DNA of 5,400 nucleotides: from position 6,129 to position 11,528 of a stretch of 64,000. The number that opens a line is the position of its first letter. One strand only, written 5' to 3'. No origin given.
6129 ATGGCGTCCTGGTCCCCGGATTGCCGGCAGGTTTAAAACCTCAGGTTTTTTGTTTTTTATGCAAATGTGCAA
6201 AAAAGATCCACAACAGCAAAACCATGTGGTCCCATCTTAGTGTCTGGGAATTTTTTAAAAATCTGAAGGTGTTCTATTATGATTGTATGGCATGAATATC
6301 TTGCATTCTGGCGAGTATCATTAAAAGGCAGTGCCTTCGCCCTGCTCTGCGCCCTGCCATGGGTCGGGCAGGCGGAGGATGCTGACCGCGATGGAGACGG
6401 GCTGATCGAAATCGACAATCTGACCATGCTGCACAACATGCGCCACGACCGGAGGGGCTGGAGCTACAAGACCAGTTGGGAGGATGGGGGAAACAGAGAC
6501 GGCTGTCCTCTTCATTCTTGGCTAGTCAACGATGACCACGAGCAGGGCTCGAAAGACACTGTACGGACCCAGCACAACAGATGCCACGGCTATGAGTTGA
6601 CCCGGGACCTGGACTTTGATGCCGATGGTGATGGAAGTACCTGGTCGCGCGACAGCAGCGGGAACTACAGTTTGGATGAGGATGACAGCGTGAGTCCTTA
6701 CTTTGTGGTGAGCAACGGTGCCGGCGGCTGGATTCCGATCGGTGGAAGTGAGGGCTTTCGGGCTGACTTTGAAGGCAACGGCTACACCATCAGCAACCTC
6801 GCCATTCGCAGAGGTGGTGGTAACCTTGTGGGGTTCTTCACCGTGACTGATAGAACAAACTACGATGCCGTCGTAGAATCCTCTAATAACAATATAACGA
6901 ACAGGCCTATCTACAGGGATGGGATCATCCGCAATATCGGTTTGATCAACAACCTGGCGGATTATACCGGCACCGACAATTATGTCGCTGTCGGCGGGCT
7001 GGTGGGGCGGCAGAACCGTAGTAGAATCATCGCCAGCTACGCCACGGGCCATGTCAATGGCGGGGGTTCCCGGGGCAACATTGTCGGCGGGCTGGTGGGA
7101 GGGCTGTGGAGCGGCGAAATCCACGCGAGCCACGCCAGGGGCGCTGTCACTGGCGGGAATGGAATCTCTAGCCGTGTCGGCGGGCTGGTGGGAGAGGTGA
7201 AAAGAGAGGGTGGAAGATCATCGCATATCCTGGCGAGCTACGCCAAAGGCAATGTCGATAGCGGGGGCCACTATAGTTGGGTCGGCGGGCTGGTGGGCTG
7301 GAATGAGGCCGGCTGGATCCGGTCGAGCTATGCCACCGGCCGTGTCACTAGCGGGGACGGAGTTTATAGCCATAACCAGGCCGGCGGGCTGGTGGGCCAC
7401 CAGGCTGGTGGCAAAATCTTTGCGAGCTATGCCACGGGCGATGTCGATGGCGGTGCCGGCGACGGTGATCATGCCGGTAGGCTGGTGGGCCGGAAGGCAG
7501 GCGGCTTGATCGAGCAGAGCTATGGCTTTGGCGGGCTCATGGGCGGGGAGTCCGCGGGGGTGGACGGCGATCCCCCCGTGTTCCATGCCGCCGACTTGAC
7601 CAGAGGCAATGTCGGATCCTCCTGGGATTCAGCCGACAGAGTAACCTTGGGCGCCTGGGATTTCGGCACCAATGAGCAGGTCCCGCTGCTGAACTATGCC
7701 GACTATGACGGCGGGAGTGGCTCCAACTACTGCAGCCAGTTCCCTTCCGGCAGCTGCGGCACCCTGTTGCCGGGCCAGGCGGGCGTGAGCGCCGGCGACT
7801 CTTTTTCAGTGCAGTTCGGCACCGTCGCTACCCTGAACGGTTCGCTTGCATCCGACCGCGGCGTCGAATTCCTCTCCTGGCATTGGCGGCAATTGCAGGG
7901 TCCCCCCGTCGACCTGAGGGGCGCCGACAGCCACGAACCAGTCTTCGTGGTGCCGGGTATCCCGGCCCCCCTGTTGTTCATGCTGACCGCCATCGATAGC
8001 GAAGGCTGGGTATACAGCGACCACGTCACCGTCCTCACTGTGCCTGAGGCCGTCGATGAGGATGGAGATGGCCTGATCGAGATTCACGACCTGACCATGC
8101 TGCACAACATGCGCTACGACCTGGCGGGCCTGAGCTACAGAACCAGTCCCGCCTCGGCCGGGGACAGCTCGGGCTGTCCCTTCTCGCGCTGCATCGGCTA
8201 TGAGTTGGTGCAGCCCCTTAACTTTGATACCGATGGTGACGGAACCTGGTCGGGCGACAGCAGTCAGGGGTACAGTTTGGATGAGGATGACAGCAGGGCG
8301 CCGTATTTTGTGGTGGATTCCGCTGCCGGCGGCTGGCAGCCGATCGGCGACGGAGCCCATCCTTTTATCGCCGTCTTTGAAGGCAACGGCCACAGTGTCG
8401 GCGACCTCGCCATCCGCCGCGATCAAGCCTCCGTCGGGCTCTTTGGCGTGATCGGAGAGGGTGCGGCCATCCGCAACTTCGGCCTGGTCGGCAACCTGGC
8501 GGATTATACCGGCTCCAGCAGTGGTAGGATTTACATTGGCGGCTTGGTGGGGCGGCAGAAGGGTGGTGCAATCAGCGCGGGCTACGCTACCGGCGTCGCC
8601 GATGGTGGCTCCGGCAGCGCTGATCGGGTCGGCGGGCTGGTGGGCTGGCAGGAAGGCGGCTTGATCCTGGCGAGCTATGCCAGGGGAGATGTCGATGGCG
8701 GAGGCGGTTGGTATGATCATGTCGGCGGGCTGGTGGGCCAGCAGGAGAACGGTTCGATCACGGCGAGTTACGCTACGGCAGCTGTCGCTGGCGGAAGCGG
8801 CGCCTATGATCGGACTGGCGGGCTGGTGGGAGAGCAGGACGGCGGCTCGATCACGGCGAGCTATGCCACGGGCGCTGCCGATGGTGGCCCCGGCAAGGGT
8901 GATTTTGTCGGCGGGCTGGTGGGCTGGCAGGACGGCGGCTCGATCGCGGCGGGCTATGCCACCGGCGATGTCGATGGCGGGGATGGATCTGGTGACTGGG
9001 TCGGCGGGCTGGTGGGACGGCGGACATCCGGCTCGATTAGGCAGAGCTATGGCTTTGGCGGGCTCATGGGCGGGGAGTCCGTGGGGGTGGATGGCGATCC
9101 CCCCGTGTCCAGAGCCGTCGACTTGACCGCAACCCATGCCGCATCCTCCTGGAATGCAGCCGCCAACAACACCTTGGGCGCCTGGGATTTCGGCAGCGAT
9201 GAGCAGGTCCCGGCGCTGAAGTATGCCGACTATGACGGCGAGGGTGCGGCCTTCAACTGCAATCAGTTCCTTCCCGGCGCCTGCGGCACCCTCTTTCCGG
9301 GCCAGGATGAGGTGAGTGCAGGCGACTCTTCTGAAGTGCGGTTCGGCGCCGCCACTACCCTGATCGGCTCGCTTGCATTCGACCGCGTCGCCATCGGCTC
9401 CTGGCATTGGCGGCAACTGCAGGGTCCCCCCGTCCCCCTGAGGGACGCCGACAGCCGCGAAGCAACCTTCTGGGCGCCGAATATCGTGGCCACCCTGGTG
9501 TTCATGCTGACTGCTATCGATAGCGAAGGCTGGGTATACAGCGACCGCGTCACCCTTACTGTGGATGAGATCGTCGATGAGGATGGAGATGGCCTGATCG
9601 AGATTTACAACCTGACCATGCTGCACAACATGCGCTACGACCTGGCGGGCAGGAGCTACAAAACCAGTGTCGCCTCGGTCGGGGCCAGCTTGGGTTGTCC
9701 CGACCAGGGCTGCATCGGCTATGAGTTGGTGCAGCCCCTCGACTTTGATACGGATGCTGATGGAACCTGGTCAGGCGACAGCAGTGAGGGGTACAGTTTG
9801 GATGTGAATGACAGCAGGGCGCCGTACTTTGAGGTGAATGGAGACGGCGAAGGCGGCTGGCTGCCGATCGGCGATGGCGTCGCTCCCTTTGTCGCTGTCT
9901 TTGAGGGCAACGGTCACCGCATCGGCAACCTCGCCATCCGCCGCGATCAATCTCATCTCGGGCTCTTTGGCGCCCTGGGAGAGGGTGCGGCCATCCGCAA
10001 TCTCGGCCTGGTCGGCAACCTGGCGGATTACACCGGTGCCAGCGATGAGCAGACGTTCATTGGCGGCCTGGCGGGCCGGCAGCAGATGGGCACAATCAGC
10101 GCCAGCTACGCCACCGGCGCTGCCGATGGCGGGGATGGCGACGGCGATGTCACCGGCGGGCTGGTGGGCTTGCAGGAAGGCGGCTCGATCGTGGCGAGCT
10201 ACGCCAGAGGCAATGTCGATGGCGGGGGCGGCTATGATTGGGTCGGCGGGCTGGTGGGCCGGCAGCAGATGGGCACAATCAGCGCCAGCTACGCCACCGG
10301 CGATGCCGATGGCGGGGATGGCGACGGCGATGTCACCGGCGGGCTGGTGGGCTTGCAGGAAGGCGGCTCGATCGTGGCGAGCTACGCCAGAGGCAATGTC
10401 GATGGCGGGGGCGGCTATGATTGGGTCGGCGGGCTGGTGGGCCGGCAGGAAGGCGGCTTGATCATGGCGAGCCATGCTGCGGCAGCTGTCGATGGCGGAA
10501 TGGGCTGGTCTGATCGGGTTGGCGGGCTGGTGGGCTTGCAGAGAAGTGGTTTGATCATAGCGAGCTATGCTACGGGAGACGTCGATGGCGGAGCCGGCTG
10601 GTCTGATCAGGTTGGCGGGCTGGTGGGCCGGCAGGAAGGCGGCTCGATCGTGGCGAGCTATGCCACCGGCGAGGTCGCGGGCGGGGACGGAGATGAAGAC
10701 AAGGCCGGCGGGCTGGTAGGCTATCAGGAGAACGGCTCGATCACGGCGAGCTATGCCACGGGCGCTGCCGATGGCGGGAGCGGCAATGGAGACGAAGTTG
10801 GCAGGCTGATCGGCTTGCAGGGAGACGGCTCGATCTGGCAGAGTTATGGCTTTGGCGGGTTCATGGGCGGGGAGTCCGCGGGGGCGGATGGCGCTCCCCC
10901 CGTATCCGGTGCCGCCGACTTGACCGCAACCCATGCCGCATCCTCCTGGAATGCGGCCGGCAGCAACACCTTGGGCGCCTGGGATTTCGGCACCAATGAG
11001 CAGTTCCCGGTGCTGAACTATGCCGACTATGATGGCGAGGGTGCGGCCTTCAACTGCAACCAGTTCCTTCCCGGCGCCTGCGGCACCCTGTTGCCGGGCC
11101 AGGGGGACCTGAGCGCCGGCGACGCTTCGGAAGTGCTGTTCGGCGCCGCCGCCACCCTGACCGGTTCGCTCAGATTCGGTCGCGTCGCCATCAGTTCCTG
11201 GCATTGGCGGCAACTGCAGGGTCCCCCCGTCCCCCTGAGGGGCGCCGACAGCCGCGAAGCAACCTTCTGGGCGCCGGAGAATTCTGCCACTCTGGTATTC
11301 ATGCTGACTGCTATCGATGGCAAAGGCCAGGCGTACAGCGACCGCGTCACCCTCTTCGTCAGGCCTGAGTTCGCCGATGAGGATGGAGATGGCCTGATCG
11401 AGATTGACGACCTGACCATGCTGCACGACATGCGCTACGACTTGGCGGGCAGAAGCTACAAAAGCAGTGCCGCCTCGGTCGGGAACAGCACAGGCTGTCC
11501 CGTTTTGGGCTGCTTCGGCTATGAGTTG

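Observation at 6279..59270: Locus of giant modular secreted proteins (~10.5k and 6.3k aa): dockerin/EF-hand-like motif, beta-helix/GLUG repeats, Ig-like module, then cadherin-like arrays and a C-terminal anchor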

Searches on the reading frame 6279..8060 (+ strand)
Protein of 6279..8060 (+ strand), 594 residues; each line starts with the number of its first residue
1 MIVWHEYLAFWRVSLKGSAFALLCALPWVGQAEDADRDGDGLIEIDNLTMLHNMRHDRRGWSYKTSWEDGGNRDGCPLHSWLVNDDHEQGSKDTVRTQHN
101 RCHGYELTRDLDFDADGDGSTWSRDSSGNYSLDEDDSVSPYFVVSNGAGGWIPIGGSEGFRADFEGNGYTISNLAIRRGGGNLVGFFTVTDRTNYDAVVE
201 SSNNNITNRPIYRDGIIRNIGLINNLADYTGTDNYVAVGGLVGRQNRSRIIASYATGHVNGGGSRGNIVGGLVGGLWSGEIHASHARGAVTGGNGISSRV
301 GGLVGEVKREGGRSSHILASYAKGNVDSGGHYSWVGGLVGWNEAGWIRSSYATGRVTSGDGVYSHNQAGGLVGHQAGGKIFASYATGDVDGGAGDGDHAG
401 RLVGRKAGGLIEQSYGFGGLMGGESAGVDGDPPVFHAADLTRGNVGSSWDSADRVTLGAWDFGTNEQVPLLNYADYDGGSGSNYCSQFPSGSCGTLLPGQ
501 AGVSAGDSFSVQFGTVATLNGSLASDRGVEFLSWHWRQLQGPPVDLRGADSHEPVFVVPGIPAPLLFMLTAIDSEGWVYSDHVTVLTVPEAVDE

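Call 13: search_protein_families(library=ncbifam, proteins=[window:6279-8060:+], max_evalue=0.1)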
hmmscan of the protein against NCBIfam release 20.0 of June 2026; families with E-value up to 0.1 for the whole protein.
window:6279-8060:+ (594 aa): 3 families
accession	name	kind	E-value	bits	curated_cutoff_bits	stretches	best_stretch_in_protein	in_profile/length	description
NF038112.1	myxo_dep_M36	subfamily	3.5e-08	31.1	1500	1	502-585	1195-1280/1604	myxosortase-dependent M36 family metallopeptidase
NF038111.1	rhom_dep_M36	equivalog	0.00056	17.4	1700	1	508-590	1195-1280/1315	rhombosortase-dependent M36 family metallopeptidase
NF046017.1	ZmpA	exception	0.066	10.3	3000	1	237-341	986-1091/2052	zinc metalloprotease A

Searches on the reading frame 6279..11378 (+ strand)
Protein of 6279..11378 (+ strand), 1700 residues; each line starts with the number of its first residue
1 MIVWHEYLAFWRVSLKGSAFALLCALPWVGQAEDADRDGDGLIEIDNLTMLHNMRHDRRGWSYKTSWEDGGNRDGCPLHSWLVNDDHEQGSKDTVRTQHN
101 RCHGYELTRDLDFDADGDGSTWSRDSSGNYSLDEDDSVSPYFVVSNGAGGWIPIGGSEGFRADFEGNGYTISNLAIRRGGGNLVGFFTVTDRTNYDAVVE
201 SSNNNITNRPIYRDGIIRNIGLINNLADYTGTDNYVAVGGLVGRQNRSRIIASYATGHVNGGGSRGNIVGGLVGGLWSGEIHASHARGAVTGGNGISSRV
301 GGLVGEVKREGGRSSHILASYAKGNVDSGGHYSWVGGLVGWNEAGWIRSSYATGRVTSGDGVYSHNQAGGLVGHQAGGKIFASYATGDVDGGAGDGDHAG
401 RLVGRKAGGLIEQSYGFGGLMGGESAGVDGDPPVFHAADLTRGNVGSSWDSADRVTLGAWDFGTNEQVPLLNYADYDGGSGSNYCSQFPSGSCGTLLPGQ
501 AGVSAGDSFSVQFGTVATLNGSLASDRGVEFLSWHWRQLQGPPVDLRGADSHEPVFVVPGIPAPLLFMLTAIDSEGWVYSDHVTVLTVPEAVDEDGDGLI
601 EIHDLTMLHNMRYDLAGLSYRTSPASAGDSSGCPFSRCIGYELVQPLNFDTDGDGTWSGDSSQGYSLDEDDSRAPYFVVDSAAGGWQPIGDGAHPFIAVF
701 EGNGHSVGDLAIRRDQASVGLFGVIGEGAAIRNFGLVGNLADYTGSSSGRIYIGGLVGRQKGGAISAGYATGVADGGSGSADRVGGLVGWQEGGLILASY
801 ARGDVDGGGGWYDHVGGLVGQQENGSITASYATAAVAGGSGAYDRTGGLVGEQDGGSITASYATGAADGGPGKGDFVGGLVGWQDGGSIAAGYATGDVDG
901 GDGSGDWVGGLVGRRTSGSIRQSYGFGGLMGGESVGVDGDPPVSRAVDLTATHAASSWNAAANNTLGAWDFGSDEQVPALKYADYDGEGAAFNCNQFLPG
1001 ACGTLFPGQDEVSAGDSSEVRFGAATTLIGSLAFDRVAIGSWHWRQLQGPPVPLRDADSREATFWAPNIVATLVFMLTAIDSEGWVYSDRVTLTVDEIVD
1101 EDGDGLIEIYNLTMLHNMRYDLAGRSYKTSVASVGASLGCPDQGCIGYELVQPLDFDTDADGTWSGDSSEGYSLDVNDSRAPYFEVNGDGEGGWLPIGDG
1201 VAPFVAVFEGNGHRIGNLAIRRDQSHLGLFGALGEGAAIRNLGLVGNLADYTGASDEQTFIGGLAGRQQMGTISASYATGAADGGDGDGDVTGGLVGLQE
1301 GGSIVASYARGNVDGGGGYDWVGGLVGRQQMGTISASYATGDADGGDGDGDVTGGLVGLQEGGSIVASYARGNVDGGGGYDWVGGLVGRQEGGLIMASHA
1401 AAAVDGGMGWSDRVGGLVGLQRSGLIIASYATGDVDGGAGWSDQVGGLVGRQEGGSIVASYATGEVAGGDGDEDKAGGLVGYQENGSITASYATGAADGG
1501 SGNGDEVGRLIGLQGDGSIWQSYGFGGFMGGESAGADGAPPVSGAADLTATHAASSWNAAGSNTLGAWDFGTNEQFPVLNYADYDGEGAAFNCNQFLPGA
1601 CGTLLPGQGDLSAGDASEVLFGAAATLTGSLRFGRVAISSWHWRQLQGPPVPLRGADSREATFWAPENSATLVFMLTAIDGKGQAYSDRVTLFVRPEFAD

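Call 5: search_protein_families(library=pfam, proteins=[window:6279-11378:+], max_evalue=0.01)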
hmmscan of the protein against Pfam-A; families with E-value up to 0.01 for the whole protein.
window:6279-11378:+ (1700 aa): 3 families
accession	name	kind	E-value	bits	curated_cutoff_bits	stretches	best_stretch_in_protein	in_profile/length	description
PF07581.17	Glug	-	2.5e-49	162.7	20.5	4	814-836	4-27/28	The GLUG motif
PF22352.2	K319L-like_PKD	-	2.2e-30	105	27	3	1014-1095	1-84/84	K319L-like, PKD domain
PF13499.12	EF-hand_7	-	0.0069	17.2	30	0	592-655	11-55/67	EF-hand domain pair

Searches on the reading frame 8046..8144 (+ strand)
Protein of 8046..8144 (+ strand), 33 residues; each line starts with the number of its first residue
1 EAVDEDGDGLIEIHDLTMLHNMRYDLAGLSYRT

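Call 46: search_protein_families(library=pfam, proteins=[window:8046-8144:+], max_evalue=10)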
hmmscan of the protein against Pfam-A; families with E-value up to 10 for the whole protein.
seq(33 aa): 2 families
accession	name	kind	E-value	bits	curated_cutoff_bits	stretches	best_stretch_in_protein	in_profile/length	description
PF00036.39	EF-hand_1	-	0.049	13.6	25.4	1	2-17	8-23/29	EF hand domain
PF13499.12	EF-hand_7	-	0.13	13.1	30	1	2-21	10-30/67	EF-hand domain pair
